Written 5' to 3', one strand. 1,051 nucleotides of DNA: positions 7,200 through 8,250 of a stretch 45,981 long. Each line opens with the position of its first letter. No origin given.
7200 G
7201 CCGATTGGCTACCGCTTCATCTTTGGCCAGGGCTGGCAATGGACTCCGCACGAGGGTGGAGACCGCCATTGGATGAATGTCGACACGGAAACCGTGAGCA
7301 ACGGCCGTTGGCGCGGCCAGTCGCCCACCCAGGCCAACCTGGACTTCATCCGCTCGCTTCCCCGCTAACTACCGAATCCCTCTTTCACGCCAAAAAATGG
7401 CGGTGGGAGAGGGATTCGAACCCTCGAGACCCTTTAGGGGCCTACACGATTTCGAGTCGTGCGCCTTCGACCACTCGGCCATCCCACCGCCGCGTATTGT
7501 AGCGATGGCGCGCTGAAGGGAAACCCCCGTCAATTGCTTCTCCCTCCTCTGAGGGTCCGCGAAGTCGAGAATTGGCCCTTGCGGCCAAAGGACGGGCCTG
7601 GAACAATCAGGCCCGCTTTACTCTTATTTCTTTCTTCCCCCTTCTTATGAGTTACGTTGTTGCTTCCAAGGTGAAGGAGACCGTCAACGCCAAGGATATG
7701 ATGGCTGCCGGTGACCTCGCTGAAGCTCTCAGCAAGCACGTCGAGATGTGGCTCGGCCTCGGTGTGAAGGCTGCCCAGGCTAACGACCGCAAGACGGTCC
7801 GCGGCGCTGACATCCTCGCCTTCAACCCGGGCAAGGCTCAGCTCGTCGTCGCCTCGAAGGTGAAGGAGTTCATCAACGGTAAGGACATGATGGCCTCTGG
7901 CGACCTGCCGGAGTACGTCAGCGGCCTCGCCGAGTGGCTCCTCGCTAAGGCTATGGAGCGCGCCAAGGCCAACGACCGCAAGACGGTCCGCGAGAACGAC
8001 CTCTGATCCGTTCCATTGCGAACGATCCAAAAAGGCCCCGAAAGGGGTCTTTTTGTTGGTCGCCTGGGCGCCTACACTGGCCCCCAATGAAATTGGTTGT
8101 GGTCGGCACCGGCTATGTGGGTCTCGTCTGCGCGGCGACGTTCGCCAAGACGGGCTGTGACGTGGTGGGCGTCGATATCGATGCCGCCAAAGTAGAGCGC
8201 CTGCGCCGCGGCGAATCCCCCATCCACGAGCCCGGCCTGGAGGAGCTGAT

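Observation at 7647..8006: Stand-alone tandem histone-fold (pseudodimeric) protein in a bacterium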

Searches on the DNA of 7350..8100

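Call 44: search_rna_families(source=window, start=7350, end=8100, threshold=evalue, max_evalue=1)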
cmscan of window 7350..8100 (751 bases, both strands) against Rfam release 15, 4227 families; matches with E-value up to 1: 4.
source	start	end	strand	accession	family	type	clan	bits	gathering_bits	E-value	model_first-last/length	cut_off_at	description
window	7401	7488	-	RF00005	tRNA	Gene; tRNA;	CL00001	60.8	29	1.3e-12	1-71/71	no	tRNA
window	7352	7496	-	RF02223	sX4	Gene; sRNA;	-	39.6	70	1.1e-06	1-167/167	no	Proteobacterial sRNA sX4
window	7401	7454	+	RF04351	Plastid-psbl-rps4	Cis-reg;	-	35.4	68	1.2e-05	1-53/53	no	Plastid-psbl-rps4 3UTR RNA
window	7400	7488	+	RF04354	Plastid-ycf2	Cis-reg;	-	21.1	65.7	0.11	1-75/75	no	Plastid-ycf2 5UTR RNA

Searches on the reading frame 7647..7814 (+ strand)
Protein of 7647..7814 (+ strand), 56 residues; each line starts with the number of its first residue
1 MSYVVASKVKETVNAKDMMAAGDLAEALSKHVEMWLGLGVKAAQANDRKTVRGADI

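Call 70: search_solved_structures(query=A2, max_evalue=1)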
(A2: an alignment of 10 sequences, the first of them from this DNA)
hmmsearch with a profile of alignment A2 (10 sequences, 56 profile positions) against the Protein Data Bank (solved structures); distinct sequences matched with E-value up to 1: 5.
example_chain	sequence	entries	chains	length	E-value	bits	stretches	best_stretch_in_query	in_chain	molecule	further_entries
8fvx_A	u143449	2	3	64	9.2e-09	38.8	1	4-56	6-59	CBFD_NFYB_HMF domain-containing protein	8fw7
8cmp_A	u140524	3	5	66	1e-08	38.7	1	4-56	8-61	CBFD_NFYB_HMF domain-containing protein | Transcription factor CBF/NF-Y/archaeal histone domain-containing protein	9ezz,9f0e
9qt0_A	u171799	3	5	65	1.5e-08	38.2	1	4-55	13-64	DUF1931 domain-containing protein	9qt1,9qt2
9f2c_A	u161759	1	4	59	0.00031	24.3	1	4-51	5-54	hypothetical protein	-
6bwt_A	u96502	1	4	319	0.34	14.6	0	14-43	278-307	Thioredoxin reductase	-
